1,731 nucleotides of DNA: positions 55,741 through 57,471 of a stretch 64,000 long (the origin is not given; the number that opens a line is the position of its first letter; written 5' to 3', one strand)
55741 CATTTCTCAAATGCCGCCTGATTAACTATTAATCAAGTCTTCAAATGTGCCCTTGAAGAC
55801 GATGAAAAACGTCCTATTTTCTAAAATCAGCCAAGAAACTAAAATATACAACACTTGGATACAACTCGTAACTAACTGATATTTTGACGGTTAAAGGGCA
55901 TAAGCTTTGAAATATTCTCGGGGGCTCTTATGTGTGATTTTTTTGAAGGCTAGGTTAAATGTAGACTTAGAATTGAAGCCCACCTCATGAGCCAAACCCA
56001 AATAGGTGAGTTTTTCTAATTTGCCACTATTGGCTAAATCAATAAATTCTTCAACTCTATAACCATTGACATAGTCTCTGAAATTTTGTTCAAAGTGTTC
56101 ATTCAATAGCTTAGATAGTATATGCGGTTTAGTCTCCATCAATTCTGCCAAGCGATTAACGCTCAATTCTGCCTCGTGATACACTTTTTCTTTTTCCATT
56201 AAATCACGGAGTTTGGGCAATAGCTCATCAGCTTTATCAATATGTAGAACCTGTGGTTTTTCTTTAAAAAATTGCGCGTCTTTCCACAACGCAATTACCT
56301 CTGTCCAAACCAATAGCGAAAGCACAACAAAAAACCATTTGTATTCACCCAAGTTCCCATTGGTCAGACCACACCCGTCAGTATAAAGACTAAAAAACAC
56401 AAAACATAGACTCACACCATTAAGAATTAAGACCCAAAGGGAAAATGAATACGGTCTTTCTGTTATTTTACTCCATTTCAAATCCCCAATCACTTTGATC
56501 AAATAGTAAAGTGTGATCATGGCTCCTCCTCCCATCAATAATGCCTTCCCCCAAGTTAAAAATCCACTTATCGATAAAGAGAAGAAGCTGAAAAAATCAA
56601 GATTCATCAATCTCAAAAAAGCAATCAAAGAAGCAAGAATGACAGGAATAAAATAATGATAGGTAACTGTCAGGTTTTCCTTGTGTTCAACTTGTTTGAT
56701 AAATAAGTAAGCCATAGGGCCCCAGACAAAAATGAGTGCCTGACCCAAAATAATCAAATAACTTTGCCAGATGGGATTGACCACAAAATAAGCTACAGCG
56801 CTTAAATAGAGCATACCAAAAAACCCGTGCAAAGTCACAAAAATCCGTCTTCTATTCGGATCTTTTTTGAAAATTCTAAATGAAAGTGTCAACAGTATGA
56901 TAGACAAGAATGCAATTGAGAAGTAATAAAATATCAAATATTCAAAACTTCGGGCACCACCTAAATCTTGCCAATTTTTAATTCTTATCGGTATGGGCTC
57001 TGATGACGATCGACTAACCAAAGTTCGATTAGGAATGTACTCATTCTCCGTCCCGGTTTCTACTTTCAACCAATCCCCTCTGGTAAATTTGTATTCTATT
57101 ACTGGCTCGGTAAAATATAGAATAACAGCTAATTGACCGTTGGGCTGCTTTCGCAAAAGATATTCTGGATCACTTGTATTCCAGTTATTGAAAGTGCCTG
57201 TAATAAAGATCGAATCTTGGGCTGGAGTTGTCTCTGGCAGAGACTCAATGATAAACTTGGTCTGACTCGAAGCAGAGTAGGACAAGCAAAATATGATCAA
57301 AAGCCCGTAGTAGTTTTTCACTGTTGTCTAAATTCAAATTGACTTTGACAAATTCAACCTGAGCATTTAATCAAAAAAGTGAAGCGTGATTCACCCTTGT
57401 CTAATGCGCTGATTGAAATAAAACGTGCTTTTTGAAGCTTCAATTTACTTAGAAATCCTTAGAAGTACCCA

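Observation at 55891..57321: One-component transmembrane sugar sensor candidate: extracytoplasmic starch-binding-like module, 7 TM and AraC HTH, directly upstream of a secreted amylase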

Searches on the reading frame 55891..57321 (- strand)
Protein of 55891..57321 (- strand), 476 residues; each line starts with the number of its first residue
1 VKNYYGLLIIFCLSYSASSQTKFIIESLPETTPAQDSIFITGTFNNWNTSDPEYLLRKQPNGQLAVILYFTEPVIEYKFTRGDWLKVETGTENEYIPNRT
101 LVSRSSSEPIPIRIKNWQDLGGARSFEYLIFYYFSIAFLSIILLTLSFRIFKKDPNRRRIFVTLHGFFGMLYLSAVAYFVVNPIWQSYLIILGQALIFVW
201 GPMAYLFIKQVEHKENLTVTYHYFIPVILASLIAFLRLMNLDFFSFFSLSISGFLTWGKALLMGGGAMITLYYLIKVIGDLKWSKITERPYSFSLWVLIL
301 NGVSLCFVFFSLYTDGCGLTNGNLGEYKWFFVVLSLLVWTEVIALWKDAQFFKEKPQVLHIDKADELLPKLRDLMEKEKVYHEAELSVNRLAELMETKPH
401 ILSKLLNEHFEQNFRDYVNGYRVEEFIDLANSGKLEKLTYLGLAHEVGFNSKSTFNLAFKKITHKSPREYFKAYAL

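Call 3: search_protein_families(library=pfam, proteins=[window:55891-57321:-], max_evalue=1)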
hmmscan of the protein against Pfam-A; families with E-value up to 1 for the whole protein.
window:55891-57321:- (476 aa): 5 families
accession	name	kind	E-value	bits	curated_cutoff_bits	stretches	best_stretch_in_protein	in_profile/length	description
PF12833.13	HTH_18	-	3.7e-11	43.6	33.6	1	391-472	1-79/80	Helix-turn-helix domain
PF00165.29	HTH_AraC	-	0.0008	19.9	26.6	1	443-471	14-41/42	Bacterial regulatory helix-turn-helix proteins, AraC family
PF16561.11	AMPK1_CBM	-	0.0081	16.8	26.8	1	37-82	13-54/85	Glycogen recognition site of AMP-activated protein kinase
PF05279.16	Asp-B-Hydro_N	-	0.028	14.8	23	1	327-354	13-40/66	Aspartyl beta-hydroxylase N-terminal region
PF16760.10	CBM53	-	0.15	12.8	27.6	1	34-50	10-25/57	Starch/carbohydrate-binding module (family 53)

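Call 4: search_protein_families(library=ncbifam, proteins=[window:55891-57321:-], max_evalue=1)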
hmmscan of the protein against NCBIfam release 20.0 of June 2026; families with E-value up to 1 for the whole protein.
window:55891-57321:- (476 aa): 7 families
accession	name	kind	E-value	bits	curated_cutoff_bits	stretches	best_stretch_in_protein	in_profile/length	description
NF047455.1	TF_Staph_AryK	equivalog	2.9e-07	29.1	850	1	362-474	153-259/759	transcriptional regulator AryK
NF047788.1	TransRegPocR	equivalog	0.00017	20.9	500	1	383-472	203-289/296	transcriptional regulator PocR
NF033869.1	viru_reg_Rsp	equivalog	0.0037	15.8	400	1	384-470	162-245/701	AraC family transcriptional regulator Rsp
NF007243.0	PRK09685.1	equivalog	0.0057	16.1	199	1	415-473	244-301/303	transcriptional regulator FeaR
NF007693.0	PRK10371.1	equivalog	0.017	14.3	253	1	381-472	211-298/309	transcriptional regulator MelR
NF006902.0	PRK09393.1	equivalog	0.043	13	425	1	370-474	221-322/327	transcriptional regulator FtrA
NF007860.0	PRK10572.1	equivalog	0.094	11.5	208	1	384-472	198-283/292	arabinose operon transcriptional regulator AraC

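Call 5: find_homologous_proteins(query=window:55891-57321:-, max_evalue=0.001)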
Query window:55891-57321:- (476 aa): 511 proteins with E <= 0.001 among 7111 candidates; the best 120 are listed.
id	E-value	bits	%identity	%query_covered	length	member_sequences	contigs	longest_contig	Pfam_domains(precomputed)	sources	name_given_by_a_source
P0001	0.0e+0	1078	100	100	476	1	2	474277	PF12833.14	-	-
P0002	2.4e-263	893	84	100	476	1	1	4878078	PF12833.14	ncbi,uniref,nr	ncbi:MAG: helix-turn-helix domain-containing protein [Reichenbachiella sp.]|uniref:helix-turn-helix 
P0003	6.5e-231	786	72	100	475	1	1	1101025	PF12833.14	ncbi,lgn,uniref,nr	ncbi:AraC-type DNA-binding protein [Reichenbachiella faecimaris]|uniref:AraC-type DNA-binding protei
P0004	4.0e-217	740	68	99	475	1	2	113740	PF12833.14,PF00165.30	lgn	-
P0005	2.5e-206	705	67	99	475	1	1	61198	PF12833.14,PF00165.30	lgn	-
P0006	4.3e-205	700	67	97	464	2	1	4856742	PF12833.14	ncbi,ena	-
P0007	4.8e-203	694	64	100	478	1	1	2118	PF12833.14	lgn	-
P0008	3.0e-189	648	61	99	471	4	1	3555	PF12833.14,PF00165.30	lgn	-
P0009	3.3e-187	641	60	99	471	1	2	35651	PF12833.14,PF00165.30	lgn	-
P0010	2.9e-185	635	60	98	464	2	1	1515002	PF12833.14,PF00165.30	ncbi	-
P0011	1.9e-177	609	59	97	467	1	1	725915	PF12833.14,PF00165.30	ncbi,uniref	ncbi:MAG: helix-turn-helix domain-containing protein [Reichenbachiella sp.]|uniref:helix-turn-helix 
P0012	2.5e-172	592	57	100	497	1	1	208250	PF12833.14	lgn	-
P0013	1.7e-168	580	55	100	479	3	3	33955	PF12833.14,PF00165.30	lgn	-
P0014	5.4e-168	578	56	96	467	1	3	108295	PF12833.14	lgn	-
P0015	6.8e-162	558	57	93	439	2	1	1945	-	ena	-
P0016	5.2e-157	542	53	100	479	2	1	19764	PF12833.14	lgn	-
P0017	1.3e-144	501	50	100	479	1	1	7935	PF12833.14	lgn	-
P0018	2.7e-136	474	49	97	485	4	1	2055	PF12833.14,PF00165.30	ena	-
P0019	2.9e-121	424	44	96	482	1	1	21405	PF12833.14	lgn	-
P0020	1.1e-114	402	44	98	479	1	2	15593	PF12833.14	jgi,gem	-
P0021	6.5e-113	397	44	98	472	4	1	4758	PF12833.14,PF00165.30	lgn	-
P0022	1.1e-111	392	41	98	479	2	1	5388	PF12833.14,PF00165.30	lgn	-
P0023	1.7e-111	392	45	96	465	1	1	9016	PF12833.14,PF16561.12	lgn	-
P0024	6.3e-110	387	42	99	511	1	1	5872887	PF12833.14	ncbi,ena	-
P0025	2.1e-109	385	43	98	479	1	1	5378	PF12833.14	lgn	-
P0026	2.6e-105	371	42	98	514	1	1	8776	PF12833.14,PF00165.30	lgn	-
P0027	1.3e-104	369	40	97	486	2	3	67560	PF12833.14,PF16561.12,PF00165.30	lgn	-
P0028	1.9e-104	369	40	98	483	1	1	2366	PF12833.14,PF00165.30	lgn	-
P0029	8.3e-104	366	41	98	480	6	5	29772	PF12833.14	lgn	-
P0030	1.1e-103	366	41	97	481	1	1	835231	PF12833.14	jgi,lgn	jgi:AraC-like DNA-binding protein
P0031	3.9e-103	364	40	98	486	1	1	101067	PF12833.14,PF00165.30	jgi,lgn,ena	-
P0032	4.8e-103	364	42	99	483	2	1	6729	PF12833.14,PF00165.30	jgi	jgi:AraC-like DNA-binding protein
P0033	7.4e-103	363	39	98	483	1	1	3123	PF12833.14,PF00165.30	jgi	jgi:AraC-like DNA-binding protein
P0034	1.3e-102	362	41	98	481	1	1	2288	PF12833.14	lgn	-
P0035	2.5e-102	362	38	97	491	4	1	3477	PF12833.14,PF00165.30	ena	-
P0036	5.0e-102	361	41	97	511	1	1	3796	PF12833.14,PF00165.30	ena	-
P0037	1.3e-101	359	40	97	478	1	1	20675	PF12833.14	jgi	jgi:AraC-like DNA-binding protein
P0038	2.3e-101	358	41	99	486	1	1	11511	PF12833.14,PF00165.30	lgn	-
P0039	8.2e-101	357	41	96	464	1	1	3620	PF12833.14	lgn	-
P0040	1.1e-100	356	40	98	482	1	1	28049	PF12833.14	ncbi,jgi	jgi:AraC-like DNA-binding protein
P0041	1.5e-100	356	39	98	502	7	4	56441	PF12833.14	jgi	jgi:AraC-like DNA-binding protein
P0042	1.5e-100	356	40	98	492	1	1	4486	PF12833.14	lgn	-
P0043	2.8e-100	355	40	98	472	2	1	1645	PF12833.14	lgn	-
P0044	2.8e-100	355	40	98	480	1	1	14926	PF12833.14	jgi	jgi:AraC-like DNA-binding protein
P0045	6.0e-100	354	40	98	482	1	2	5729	PF12833.14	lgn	-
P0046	7.8e-100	353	39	98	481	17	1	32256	PF12833.14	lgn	-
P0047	8.3e-100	353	40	96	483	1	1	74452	PF12833.14,PF16561.12,PF00165.30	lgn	-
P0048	1.4e-99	353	39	96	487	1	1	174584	PF12833.14,PF16561.12,PF00165.30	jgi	jgi:AraC-like DNA-binding protein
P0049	1.4e-99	353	41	98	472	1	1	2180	PF12833.14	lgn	-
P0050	1.8e-99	352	39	99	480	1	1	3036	PF12833.14,PF16561.12,PF00165.30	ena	-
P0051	3.6e-99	351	42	96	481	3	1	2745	PF12833.14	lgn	-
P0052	4.3e-99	351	40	99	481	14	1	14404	PF12833.14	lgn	-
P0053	7.1e-99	350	40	98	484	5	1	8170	PF12833.14,PF00165.30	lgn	-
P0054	1.1e-98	350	41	96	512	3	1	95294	PF12833.14,PF00165.30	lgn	-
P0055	1.5e-98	349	40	98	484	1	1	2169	PF12833.14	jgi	jgi:AraC-like DNA-binding protein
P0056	3.1e-98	348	39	98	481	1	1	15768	PF12833.14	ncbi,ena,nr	ncbi:MAG TPA: helix-turn-helix domain-containing protein [Ohtaekwangia sp.]|nr:helix-turn-helix doma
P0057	3.6e-98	348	40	98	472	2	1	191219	PF12833.14,PF00165.30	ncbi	-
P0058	3.9e-98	348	40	96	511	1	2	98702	PF12833.14,PF16561.12,PF00165.30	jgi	jgi:AraC-like DNA-binding protein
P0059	1.1e-97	346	38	98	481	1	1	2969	PF12833.14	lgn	-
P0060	1.3e-97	346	39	99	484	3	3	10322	PF12833.14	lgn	-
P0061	1.7e-97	346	39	98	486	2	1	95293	PF12833.14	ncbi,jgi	ncbi:MAG: helix-turn-helix domain-containing protein [Salinivirgaceae bacterium]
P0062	4.1e-97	344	39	98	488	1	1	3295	PF12833.14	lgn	-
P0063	4.4e-97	344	40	98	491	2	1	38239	PF12833.14,PF00165.30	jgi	jgi:AraC-like DNA-binding protein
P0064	8.9e-97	343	39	97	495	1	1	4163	PF12833.14,PF00165.30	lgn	-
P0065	1.5e-96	343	39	95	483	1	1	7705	PF12833.14,PF00165.30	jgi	jgi:AraC-like DNA-binding protein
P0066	1.8e-96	342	39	98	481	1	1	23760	PF12833.14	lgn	-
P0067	2.1e-96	342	39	96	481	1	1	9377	PF12833.14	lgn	-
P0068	5.8e-96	341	39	98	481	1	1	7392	PF12833.14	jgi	jgi:AraC-like DNA-binding protein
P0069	7.7e-96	340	38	96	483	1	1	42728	PF12833.14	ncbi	-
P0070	8.1e-96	340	38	98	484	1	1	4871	PF12833.14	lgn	-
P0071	1.5e-95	339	40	99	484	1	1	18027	PF12833.14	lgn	-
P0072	1.8e-95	339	39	98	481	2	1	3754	PF12833.14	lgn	-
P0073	6.8e-95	337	38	97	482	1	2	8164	PF12833.14,PF00165.30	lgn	-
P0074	8.1e-95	337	39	98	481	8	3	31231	PF12833.14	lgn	-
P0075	8.7e-95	337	40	97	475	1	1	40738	PF12833.14,PF00165.30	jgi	jgi:AraC-like DNA-binding protein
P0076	1.1e-94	336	40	98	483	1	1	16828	PF12833.14,PF00165.30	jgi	jgi:AraC-like DNA-binding protein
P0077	1.2e-94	336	38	99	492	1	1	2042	PF12833.14,PF00165.30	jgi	jgi:AraC-like DNA-binding protein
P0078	1.8e-94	336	37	99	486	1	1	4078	PF12833.14,PF16561.12,PF00165.30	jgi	jgi:AraC-like DNA-binding protein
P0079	1.9e-94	336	38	98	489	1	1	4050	PF12833.14,PF00165.30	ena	-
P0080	2.4e-94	335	38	98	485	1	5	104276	PF12833.14,PF00165.30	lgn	-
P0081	4.3e-94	334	37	96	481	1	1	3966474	PF12833.14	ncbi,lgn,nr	ncbi:MAG: helix-turn-helix domain-containing protein [Bacteroidota bacterium]|nr:MAG: helix-turn-hel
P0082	4.5e-94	334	37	96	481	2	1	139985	PF12833.14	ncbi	-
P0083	4.8e-94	334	40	98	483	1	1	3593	PF12833.14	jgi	jgi:AraC-like DNA-binding protein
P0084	6.2e-94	334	38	96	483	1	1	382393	PF12833.14,PF00165.30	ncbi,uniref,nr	ncbi:helix-turn-helix domain-containing protein [Pseudochryseolinea flava]|uniref:HTH araC/xylS-type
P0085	1.1e-93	333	38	99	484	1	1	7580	PF12833.14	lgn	-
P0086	1.1e-93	333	38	98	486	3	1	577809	PF12833.14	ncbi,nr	ncbi:helix-turn-helix domain-containing protein [Chryseotalea sanaruensis]|nr:helix-turn-helix domai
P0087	1.1e-93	333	37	99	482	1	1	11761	PF12833.14,PF16561.12,PF00165.30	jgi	jgi:AraC-like DNA-binding protein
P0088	1.4e-93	333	37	97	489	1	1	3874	PF12833.14,PF00165.30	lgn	-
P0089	3.8e-93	331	37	98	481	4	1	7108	PF12833.14,PF00165.30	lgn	-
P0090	4.2e-93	331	40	96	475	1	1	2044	PF12833.14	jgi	jgi:AraC-like DNA-binding protein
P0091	5.3e-93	331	38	98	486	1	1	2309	PF12833.14,PF00165.30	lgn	-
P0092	6.2e-93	331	37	99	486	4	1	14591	PF12833.14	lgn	-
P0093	8.0e-93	330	39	97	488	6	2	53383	PF12833.14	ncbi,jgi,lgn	ncbi:MAG: helix-turn-helix domain-containing protein [Cyclobacteriaceae bacterium]|jgi:AraC-like DNA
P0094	8.5e-93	330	39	98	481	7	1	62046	PF12833.14,PF00165.30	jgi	jgi:AraC-like DNA-binding protein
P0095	1.2e-92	330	39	98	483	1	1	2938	PF12833.14,PF00165.30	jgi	jgi:AraC-like DNA-binding protein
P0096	3.3e-92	328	39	99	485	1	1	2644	PF12833.14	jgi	jgi:AraC-like DNA-binding protein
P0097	4.7e-92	328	37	98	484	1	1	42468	PF12833.14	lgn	-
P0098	5.3e-92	328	36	99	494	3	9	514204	PF12833.14,PF00165.30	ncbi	ncbi:MAG: helix-turn-helix domain-containing protein [Cyclobacteriaceae bacterium]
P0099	6.4e-92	327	38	98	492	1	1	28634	PF12833.14,PF00165.30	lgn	-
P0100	8.3e-92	327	38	97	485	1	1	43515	PF12833.14,PF00165.30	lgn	-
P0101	9.1e-92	327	38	97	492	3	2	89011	PF12833.14,PF00165.30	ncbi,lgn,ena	-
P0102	1.4e-91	326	38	98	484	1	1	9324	PF12833.14,PF00165.30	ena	-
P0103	2.5e-91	325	38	99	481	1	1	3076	PF12833.14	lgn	-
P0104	2.5e-91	325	41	88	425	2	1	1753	PF12833.14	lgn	-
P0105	3.3e-91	325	37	99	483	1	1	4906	PF12833.14,PF00165.30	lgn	-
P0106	4.1e-91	325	39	98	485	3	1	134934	PF12833.14,PF00165.30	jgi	jgi:AraC-like DNA-binding protein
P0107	4.9e-91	324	39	98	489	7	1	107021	PF12833.14,PF16561.12,PF00165.30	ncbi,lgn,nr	ncbi:MAG: helix-turn-helix domain-containing protein [Bacteroidales bacterium]|nr:helix-turn-helix d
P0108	7.1e-91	324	39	97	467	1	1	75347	PF12833.14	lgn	-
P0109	7.9e-91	324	38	97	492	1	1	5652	PF12833.14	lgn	-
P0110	9.6e-91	323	36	98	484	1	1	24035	PF12833.14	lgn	-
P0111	1.1e-90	323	38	95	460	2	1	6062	PF12833.14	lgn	-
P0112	1.8e-90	323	39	96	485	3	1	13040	PF12833.14,PF00165.30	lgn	-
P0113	2.4e-90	322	36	99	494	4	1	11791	PF12833.14,PF00165.30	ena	-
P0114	4.4e-90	321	37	100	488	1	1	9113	PF12833.14,PF00165.30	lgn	-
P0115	1.3e-89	320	35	98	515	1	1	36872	PF12833.14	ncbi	-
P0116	1.4e-89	320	39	99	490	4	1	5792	PF12833.14,PF00165.30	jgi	jgi:AraC-like DNA-binding protein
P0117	1.8e-89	319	37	96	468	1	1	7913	PF12833.14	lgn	-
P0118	2.4e-89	319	38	98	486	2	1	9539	PF12833.14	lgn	-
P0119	3.1e-89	318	36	98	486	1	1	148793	PF12833.14,PF00165.30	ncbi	-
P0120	3.3e-89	318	39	99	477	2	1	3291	PF12833.14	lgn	-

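Call 9: search_solved_structures(query=A1, max_evalue=1, show_alignments=3)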
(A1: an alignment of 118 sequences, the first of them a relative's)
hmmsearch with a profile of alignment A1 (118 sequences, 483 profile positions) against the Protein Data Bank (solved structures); distinct sequences matched with E-value up to 1: 24.
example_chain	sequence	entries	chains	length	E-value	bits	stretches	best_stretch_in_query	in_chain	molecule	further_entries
6swi_A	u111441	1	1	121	1.5e-07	34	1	384-480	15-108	Two-component response regulator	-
12aw_A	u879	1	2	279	7.4e-06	28.4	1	368-479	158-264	HYBRID TWO-COMPONENT SYSTEM PROTEIN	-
3lsg_A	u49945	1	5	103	2.1e-05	26.9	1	384-476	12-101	Two-component response regulator yesN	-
3gbg_A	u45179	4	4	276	0.00012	24.5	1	398-477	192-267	TCP pilus virulence regulatory protein | AraC family transcriptional regulator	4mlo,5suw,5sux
6p7r_A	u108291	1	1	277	0.00019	23.8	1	398-477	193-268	Toxin co-regulated pilus virulence regulatory protein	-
6p7t_A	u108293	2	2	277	0.00031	23.1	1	398-477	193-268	Toxin co-regulated pilus virulence regulatory protein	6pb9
4y0g_A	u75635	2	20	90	0.0026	20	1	38-86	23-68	5'-AMP-activated protein kinase subunit beta-2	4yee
2f15_A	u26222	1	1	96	0.0028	19.9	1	38-86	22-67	5'-AMP-activated protein kinase, beta-2 subunit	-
2lu3_A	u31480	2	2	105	0.0035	19.6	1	38-86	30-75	5'-AMP-activated protein kinase subunit beta-2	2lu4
3oou_A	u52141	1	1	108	0.011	18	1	392-480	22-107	Lin2118 protein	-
4rer_B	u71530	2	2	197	0.011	17.9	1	38-86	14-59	5'-AMP-activated protein kinase subunit beta-2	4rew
7jhg_B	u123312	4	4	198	0.011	17.9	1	38-86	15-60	5'-AMP-activated protein kinase subunit beta-2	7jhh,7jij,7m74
6b2e_B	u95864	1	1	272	0.02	17.1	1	38-86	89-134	5'-AMP-activated protein kinase subunit beta-2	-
4yef_A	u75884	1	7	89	0.025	16.8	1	38-86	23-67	5'-AMP-activated protein kinase subunit beta-1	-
1z0m_A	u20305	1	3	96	0.028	16.6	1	38-86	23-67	5'-AMP-activated protein kinase, beta-1 subunit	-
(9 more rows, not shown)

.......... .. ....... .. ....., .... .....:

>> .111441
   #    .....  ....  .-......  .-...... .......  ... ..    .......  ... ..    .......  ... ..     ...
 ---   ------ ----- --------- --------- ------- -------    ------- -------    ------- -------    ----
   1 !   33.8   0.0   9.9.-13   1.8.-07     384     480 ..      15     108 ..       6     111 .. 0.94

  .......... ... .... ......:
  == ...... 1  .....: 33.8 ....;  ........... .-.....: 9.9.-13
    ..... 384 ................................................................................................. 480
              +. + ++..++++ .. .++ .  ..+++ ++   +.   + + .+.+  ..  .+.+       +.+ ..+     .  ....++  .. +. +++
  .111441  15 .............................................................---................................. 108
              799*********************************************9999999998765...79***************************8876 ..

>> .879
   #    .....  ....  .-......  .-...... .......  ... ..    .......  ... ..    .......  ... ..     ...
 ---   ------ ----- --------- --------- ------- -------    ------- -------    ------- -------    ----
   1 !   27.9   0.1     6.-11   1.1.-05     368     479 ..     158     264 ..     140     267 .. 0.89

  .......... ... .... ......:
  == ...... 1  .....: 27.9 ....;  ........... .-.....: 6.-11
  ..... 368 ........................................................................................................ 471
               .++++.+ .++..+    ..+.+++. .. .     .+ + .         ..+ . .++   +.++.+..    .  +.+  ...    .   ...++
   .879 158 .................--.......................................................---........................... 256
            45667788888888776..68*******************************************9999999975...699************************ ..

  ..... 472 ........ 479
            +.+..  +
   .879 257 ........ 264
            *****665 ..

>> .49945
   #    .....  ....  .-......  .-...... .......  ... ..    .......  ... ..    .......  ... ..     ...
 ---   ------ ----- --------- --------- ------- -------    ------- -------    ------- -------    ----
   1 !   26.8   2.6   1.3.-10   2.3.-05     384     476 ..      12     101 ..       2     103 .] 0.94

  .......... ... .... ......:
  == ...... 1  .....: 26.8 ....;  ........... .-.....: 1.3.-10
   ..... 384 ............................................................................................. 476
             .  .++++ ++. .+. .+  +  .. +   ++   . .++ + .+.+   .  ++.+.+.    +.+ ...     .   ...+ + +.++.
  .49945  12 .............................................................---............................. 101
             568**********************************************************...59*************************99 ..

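Call 10: find_related_loci(query=A1, collection=genome_contigs, flank=10000)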
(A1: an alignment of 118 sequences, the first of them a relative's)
Query A1 (476 aa) in genome_contigs; peptide patterns used: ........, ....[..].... (x = any residue, [..] = any of these).
598 stretches matched a pattern (row limit reached: there are more); 560 encode a relative of the query (tblastn E <= 1e-3); the best 80 are kept; 80 distinct loci.
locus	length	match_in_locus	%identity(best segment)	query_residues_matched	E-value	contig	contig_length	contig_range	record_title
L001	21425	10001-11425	72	1-476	0e+0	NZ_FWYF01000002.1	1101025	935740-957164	Reichenbachiella faecimaris strain DSM 26133, whole genome shotgun sequence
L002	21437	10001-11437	58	1-476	0e+0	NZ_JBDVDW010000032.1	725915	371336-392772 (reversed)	MAG: Reichenbachiella sp. isolate CB.54.F.C2_137_011 CB_54_F_C2_137_011_000000000032, whole genome shotgun sequence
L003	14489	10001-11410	39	7-474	6e-102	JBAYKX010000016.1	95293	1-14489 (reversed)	MAG: Salinivirgaceae bacterium isolate SO_2016_GW1_9 scaffold00515_OW334_2016, whole genome shotgun sequence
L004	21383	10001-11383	38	18-472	7e-97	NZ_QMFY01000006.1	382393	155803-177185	Pseudochryseolinea flava strain SDU1-6 Scaffold6_1, whole genome shotgun sequence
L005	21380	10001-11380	37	16-472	1e-94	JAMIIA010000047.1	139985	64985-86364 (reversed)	MAG: Bacteroidales bacterium isolate RA_AS_maxbin.060 k201_12297, whole genome shotgun sequence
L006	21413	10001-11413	35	2-472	4e-94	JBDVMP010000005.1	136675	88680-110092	MAG: Cyclobacteriaceae bacterium isolate LC.127.F.D4_180_7 LC_127_F_D4_180_7_000000000005, whole genome shotgun sequence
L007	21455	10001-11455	33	19-472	6e-72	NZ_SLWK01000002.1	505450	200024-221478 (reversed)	Natronoflexus pectinivorans strain DSM 24179 Ga0310552_102, whole genome shotgun sequence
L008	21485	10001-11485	33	12-475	6e-68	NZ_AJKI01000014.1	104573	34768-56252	Marinilabilia salmonicolor JCM 21150 Contig14, whole genome shotgun sequence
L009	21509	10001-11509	35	6-472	7e-86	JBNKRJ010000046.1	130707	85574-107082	MAG: Bacteroidales bacterium isolate B1B2.bin.6.orig k141_2175175, whole genome shotgun sequence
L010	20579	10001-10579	38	295-473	5e-29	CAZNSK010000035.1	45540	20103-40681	MAG TPA_asm: uncultured Phaeodactylibacter sp. isolate SRP141376_co5_212 genome assembly, contig: NODE_1787_length_45540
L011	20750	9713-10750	31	139-472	4e-28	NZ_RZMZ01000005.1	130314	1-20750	Flagellimonas marinaquae strain JCM11811 521, whole genome shotgun sequence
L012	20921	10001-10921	29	182-472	1e-26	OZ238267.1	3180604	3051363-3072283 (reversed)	MAG: Flavobacteriaceae bacterium isolate 09b6b137-068c-45fe-842c-bd307207bc05 genome assembly, chromosome: 1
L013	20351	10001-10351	45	353-472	6e-25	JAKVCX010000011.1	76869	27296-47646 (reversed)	MAG: Tenacibaculum sp. isolate ALOHA_ZT_65 ZT-Tenacibaculum-1_11, whole genome shotgun sequence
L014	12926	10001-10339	47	359-471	3e-25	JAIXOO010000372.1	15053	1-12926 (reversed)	MAG: Saprospiraceae bacterium isolate C1_MAG_00026 C1_MAG_00026_000000000494, whole genome shotgun sequence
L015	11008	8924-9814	30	193-472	4e-25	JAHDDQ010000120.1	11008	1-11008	MAG: Tenacibaculum sp. isolate MAG-161 ND_3748, whole genome shotgun sequence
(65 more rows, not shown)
